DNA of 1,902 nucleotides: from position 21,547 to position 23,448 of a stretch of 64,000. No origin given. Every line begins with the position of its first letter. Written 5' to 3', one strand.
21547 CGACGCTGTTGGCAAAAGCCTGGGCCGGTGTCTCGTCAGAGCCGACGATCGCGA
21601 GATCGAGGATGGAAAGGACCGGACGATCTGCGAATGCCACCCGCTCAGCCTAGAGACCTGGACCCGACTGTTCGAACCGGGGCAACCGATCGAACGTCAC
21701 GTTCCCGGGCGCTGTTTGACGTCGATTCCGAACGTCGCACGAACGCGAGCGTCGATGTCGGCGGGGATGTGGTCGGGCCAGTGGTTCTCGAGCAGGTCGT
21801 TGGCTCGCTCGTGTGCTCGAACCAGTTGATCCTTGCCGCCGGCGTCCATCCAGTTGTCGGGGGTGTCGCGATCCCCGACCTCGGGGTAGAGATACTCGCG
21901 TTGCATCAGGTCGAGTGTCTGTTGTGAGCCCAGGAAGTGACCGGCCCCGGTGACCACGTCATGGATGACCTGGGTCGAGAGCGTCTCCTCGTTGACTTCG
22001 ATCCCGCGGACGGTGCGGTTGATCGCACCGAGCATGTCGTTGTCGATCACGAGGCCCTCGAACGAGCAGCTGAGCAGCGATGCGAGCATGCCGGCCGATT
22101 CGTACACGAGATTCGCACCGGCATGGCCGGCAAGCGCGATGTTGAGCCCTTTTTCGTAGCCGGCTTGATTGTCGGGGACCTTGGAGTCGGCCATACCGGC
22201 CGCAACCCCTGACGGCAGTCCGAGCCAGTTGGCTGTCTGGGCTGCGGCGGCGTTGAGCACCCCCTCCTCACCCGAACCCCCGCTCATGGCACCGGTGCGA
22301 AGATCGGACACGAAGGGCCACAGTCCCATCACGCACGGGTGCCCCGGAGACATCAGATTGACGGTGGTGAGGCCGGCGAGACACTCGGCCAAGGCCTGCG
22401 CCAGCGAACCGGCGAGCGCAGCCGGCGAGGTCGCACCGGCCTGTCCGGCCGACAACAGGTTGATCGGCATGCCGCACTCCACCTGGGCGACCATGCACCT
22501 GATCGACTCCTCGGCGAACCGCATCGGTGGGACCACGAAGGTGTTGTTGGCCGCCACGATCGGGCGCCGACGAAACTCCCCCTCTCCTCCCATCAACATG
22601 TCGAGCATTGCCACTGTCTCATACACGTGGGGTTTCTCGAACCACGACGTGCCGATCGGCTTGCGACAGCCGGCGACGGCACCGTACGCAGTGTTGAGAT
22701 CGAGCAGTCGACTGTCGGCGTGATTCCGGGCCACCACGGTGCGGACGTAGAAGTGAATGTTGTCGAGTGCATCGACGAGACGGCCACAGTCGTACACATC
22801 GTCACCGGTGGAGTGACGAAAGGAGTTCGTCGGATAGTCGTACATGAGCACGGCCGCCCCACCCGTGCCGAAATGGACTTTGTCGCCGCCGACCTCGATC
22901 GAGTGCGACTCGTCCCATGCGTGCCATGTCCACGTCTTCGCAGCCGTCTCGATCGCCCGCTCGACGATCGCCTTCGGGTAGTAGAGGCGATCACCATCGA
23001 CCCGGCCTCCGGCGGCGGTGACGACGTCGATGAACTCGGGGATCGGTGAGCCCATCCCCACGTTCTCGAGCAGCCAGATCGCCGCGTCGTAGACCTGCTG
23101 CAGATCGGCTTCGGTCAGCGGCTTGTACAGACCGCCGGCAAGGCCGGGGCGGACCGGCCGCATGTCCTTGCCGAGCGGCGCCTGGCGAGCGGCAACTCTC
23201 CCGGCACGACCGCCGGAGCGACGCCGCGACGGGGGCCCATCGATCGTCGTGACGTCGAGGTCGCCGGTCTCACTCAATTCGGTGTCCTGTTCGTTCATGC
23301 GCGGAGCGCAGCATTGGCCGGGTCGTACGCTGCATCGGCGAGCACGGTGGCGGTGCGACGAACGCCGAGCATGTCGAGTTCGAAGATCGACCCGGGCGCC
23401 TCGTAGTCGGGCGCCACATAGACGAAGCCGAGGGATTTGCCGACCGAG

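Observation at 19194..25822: MttB-family methyltransferase operon without any corrinoid partner, coupled to a THF-dependent DMGDH-type flavoprotein and followed by an LLM oxidoreductase plus an orphan ferredoxin/ferredoxin-reductase pair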

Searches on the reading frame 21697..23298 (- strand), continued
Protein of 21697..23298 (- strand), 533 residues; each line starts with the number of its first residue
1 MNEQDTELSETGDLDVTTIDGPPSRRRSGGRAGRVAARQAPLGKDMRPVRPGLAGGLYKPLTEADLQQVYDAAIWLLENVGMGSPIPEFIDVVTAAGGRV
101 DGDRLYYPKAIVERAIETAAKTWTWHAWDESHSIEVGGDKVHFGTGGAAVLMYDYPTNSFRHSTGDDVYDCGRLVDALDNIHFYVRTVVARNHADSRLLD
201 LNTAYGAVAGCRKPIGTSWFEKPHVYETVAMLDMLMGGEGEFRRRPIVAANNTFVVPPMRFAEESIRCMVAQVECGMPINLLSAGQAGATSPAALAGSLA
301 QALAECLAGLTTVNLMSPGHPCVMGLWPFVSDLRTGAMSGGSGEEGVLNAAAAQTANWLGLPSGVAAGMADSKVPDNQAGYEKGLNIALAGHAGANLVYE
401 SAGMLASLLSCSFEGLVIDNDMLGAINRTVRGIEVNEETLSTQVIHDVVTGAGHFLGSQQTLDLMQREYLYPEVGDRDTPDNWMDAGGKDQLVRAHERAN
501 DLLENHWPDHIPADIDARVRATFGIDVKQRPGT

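Call 60: find_encoding_contigs(protein=P0184, flank=10000, max_places=2)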
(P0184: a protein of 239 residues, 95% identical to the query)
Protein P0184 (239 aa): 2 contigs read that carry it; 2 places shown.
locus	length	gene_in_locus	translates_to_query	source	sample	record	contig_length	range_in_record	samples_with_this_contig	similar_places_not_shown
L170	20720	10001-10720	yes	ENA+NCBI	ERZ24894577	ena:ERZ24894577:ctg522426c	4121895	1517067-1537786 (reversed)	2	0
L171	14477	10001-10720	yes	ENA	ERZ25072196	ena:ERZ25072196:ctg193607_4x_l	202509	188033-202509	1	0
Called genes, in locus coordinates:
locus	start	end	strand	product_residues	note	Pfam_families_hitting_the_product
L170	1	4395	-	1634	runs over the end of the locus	PF00395:SLH (faint), PF00041:fn3 (weak), PF14292:SusE (faint), PF16656:Pur_ac_phosph_N (faint), PF25059:FN3_DSCAM-DSCAML_C (faint), PF00041:fn3, PF00041:fn3, PF00041:fn3, +8 more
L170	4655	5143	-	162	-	PF00293:NUDIX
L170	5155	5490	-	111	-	-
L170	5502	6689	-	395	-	PF06224:AlkZ-like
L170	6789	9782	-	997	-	PF00133:tRNA-synt_1, PF09334:tRNA-synt_1g, PF13603:tRNA-synt_1_2, PF08264:Anticodon_1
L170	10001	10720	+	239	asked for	PF02607:B12-binding_2, PF02310:B12-binding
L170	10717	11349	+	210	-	PF07796:DUF1638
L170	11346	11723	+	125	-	PF13769:Virulence_fact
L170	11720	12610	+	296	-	PF00809:Pterin_bind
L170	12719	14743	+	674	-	PF00111:Fer2, PF17650:RACo_linker, PF17651:Raco_middle, PF14574:RACo_C_ter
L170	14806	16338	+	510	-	PF06253:MTTB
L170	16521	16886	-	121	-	-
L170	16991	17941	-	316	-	PF12911:OppC_N, PF00528:BPD_transp_1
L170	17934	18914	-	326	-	PF00528:BPD_transp_1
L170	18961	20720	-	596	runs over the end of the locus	PF00496:SBP_bac_5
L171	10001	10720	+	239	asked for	PF02607:B12-binding_2, PF02310:B12-binding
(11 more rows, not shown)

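Call 64: search_solved_structures(query=window:21697-23298:-, max_evalue=1e-50, show_alignments=3)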
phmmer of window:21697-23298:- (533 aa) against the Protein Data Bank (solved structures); distinct sequences matched with E-value up to 1e-50: 4.
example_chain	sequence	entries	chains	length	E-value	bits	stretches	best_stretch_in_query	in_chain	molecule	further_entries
2qne_A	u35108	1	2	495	1.4e-64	222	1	58-522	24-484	Putative methyltransferase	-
9yce_A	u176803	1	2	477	1.5e-64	221.9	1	58-522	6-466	Glycine betaine methyltransferase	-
7xcl_A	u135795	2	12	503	3e-55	191.1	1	62-520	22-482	Trimethylamine methyltransferase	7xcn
7xcm_A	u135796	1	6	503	3.3e-55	191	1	62-520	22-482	Trimethylamine methyltransferase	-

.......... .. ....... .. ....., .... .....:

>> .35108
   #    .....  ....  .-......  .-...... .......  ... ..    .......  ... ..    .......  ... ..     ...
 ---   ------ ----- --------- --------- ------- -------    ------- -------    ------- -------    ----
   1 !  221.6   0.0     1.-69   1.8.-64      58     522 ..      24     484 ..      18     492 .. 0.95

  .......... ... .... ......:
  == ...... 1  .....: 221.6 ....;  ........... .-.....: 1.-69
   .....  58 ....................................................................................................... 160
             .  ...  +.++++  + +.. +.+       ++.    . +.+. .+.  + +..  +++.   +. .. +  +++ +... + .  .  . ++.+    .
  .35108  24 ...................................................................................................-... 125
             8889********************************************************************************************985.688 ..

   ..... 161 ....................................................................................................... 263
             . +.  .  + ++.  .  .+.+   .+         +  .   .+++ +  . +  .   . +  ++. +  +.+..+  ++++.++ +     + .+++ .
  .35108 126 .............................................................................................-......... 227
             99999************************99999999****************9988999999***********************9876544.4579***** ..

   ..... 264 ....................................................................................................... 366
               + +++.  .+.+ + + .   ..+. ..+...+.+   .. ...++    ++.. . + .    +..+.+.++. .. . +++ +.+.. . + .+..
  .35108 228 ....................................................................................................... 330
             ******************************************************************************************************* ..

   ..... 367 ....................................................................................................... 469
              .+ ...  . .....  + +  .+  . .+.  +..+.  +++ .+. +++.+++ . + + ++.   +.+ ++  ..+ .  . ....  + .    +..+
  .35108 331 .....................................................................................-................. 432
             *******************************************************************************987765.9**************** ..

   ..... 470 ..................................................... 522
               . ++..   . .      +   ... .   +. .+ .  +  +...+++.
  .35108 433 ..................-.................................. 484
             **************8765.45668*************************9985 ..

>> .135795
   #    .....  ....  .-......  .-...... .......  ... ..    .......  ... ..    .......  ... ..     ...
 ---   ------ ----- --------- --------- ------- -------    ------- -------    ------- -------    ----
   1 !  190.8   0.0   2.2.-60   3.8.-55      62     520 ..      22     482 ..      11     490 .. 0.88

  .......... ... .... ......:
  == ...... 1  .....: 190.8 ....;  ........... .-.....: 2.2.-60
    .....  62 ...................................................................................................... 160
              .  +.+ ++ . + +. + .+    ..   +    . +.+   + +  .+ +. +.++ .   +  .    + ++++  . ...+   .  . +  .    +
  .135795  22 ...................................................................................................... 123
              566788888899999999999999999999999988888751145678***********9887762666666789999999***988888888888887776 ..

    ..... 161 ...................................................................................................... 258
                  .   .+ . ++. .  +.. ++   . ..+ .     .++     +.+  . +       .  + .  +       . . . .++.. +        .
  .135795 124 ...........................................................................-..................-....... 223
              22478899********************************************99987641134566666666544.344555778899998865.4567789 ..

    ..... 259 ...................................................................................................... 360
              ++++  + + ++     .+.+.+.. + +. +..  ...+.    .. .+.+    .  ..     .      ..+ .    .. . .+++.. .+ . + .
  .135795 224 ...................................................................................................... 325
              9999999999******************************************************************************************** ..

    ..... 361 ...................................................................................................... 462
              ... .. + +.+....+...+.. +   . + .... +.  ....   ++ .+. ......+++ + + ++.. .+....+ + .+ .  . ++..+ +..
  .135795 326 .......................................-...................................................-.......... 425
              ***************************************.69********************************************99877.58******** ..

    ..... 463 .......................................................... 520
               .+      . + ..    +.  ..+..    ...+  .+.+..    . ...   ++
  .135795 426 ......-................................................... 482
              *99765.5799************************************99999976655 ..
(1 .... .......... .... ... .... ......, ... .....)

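Call 68: find_encoding_contigs(protein=P0010, flank=10000, max_places=1)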
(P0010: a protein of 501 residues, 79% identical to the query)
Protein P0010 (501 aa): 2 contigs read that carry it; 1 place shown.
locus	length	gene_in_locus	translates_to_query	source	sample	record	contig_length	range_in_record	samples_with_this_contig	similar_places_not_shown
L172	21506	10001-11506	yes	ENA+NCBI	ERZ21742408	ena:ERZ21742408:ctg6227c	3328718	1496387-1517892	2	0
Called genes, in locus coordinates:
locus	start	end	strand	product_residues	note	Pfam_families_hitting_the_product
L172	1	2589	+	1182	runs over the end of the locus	PF02463:SMC_N, PF13175:AAA_15, PF13304:AAA_21, PF13476:AAA_23, PF13555:AAA_29 (weak), PF06470:SMC_hinge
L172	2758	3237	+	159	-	PF01555:N6_N4_Mtase (weak)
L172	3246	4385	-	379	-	PF01636:APH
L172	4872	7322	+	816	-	PF00890:FAD_binding_2 (faint), PF01266:DAO, PF07992:Pyr_redox_2 (faint), PF13450:NAD_binding_8 (weak), PF13738:Pyr_redox_3 (faint), PF16350:FAO_M, PF01571:GCV_T, PF08669:GCV_T_C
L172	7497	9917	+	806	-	PF01266:DAO, PF13738:Pyr_redox_3 (faint), PF16350:FAO_M, PF01571:GCV_T, PF08669:GCV_T_C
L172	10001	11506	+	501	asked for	PF06253:MTTB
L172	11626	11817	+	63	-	PF06902:Fer4_19, PF13459:Fer4_15, PF13370:Fer4_13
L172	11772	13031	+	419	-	PF07992:Pyr_redox_2, PF00070:Pyr_redox, PF14759:Reductase_C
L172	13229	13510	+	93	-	PF00312:Ribosomal_S15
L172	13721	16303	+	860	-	-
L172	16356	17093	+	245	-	PF01113:DapB_N, PF05173:DapB_C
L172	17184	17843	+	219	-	PF02104:SURF1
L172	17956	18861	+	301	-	PF00701:DHDPS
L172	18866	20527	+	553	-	PF00753:Lactamase_B, PF12706:Lactamase_B_2 (weak), PF22505:RNase_J_b_CASP, PF07521:RMMBL (weak), PF17770:RNase_J_C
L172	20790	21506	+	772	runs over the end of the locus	PF13491:FtsK_4TM, PF17854:FtsK_alpha, PF01580:FtsK_SpoIIIE, PF09397:FtsK_gamma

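Call 69: find_encoding_contigs(protein=P0095, flank=10000, max_places=1)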
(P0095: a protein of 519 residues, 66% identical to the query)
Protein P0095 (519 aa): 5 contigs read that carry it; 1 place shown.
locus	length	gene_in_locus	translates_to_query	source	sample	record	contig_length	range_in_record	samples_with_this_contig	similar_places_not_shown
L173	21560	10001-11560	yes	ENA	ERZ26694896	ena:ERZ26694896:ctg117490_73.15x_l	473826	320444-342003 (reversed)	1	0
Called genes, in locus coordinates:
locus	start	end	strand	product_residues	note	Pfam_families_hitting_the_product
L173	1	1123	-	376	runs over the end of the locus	PF01408:GFO_IDH_MocA, PF02894:GFO_IDH_MocA_C, PF22725:GFO_IDH_MocA_C3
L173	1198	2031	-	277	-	PF00528:BPD_transp_1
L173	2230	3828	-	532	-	-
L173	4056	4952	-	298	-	PF00528:BPD_transp_1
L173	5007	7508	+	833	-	PF07992:Pyr_redox_2 (faint), PF00890:FAD_binding_2 (faint), PF01266:DAO, PF13450:NAD_binding_8 (weak), PF13738:Pyr_redox_3 (faint), PF16350:FAO_M, PF01571:GCV_T, PF08669:GCV_T_C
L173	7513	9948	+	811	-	PF01266:DAO, PF16350:FAO_M, PF01571:GCV_T, PF08669:GCV_T_C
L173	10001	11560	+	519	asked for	PF06253:MTTB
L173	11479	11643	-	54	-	-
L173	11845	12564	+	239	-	PF02607:B12-binding_2, PF02310:B12-binding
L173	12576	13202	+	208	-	PF07796:DUF1638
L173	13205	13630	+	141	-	PF13769:Virulence_fact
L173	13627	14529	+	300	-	PF00809:Pterin_bind, PF03599:CdhD (faint)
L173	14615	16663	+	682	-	PF17650:RACo_linker, PF17651:Raco_middle, PF14574:RACo_C_ter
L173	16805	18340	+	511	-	PF06253:MTTB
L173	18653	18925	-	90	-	-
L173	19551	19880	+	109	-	PF22513:FitA-like_RHH (weak)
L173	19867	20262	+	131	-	PF01850:PIN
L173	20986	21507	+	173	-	-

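Call 70: find_encoding_contigs(protein=P0118, flank=10000, max_places=1)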
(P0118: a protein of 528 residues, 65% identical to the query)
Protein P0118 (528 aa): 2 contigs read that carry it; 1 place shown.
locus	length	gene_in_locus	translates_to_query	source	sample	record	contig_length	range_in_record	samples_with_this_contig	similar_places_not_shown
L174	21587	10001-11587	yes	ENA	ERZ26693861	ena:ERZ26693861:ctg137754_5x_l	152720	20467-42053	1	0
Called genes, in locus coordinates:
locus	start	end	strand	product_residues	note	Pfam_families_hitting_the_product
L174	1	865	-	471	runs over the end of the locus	PF07690:MFS_1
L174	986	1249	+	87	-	-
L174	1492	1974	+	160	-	PF00107:ADH_zinc_N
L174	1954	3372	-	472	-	PF00202:Aminotran_3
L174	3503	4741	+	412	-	PF01070:FMN_dh, PF03060:NMO (weak), PF00478:IMPDH (weak), PF01645:Glu_synthase (weak)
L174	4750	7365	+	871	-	PF00890:FAD_binding_2 (faint), PF01266:DAO, PF07992:Pyr_redox_2 (faint), PF13450:NAD_binding_8 (faint), PF16350:FAO_M, PF01571:GCV_T, PF08669:GCV_T_C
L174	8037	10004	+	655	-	PF01266:DAO, PF16350:FAO_M, PF01571:GCV_T, PF08669:GCV_T_C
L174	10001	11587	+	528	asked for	PF06253:MTTB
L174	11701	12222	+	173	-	PF13238:AAA_18 (weak), PF01202:SKI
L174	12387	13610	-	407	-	PF02515:CoA_transf_3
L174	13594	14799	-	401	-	PF06999:Suc_Fer-like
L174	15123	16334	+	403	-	PF01381:HTH_3, PF13560:HTH_31, PF06114:Peptidase_M78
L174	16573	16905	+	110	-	-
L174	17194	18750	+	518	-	PF01645:Glu_synthase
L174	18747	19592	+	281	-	PF05721:PhyH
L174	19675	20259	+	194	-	PF14333:DUF4389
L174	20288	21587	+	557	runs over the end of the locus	PF02776:TPP_enzyme_N, PF00205:TPP_enzyme_M, PF02775:TPP_enzyme_C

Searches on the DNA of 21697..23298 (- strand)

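Call 67: search_rna_families(sources=[L024, L032, L064, L084, L085, L168], threshold=gathering)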
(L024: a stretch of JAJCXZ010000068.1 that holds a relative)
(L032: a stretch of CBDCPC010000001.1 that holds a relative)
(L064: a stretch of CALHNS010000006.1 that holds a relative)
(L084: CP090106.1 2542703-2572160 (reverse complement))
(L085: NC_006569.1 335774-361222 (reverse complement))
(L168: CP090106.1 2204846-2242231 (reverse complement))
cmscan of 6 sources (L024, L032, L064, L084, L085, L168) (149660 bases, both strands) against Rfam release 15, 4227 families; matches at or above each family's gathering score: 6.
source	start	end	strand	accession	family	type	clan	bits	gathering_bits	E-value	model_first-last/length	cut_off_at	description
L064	8541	8614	+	RF00005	tRNA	Gene; tRNA;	CL00001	67.3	29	3.9e-12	1-71/71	no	tRNA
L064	8661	8748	+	RF00005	tRNA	Gene; tRNA;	CL00001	60.8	29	2.4e-10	1-71/71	no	tRNA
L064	10985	11084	+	RF02510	PYLIS_3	Cis-reg;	-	49.2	38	1e-06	1-100/100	no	Pyrrolysine insertion sequence mttB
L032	11006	11105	+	RF02510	PYLIS_3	Cis-reg;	-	47.1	38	3.5e-06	1-100/100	no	Pyrrolysine insertion sequence mttB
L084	14985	15084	+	RF02510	PYLIS_3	Cis-reg;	-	46.6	38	4.8e-06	1-100/100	no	Pyrrolysine insertion sequence mttB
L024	11006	11105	+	RF02510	PYLIS_3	Cis-reg;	-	41.9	38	6.9e-05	1-100/100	no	Pyrrolysine insertion sequence mttB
